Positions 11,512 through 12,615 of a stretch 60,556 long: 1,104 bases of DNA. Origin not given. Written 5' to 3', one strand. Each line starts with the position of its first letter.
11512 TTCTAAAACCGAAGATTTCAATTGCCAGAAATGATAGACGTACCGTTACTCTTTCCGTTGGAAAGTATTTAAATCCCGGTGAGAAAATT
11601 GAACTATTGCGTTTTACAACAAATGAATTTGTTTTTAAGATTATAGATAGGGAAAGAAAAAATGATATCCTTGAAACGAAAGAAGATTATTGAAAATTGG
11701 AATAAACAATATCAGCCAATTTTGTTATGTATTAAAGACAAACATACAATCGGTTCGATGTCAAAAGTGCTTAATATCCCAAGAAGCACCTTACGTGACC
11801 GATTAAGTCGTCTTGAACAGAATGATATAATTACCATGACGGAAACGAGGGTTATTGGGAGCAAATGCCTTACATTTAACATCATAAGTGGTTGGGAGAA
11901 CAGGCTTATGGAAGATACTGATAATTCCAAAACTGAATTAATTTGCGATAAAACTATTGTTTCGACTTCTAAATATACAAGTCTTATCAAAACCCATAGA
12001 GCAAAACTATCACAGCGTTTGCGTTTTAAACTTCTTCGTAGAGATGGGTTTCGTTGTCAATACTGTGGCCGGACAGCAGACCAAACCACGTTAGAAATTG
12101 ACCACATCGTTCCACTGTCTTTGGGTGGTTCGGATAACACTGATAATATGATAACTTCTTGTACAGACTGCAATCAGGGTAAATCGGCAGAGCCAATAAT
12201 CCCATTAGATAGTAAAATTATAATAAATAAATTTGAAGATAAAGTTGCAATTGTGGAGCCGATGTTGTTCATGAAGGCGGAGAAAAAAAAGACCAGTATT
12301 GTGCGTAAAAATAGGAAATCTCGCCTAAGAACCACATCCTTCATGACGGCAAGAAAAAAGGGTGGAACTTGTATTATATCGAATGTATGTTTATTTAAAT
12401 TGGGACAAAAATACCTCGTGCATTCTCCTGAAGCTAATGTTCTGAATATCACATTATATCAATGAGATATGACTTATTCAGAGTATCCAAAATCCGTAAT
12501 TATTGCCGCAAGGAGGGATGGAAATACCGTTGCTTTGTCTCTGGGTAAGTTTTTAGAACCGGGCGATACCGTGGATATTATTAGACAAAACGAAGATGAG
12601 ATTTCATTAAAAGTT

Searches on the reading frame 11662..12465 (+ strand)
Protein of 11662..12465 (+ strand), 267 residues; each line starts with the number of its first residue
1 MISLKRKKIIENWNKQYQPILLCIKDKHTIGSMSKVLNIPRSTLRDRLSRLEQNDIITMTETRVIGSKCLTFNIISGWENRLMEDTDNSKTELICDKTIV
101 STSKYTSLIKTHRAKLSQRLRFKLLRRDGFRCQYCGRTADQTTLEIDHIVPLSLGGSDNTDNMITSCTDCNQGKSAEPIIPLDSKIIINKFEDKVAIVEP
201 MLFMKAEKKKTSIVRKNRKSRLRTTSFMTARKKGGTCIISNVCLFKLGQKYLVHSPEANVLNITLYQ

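Call 59: search_protein_families(library=pfam, proteins=[window:11662-12465:+], max_evalue=0.01)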
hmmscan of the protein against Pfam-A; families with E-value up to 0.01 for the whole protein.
window:11662-12465:+ (267 aa): 6 families
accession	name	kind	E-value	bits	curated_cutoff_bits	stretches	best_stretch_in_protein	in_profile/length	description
PF01844.29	HNH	-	1.2e-15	57.8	21.4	1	132-176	1-46/47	HNH endonuclease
PF14279.12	HNH_5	-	7.8e-15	55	27.5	1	132-175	1-44/56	HNH endonuclease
PF13395.12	HNH_4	-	9.8e-07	29.1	22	1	132-176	1-50/54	HNH endonuclease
PF12840.13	HTH_20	-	0.0018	18.7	27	1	20-59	9-50/51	Helix-turn-helix domain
PF13412.12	HTH_24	-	0.002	18.1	21.9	1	29-58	19-48/48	Winged helix-turn-helix DNA-binding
PF14394.12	DUF4423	-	0.0082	16.4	30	0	9-64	17-74/165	Domain of unknown function (DUF4423)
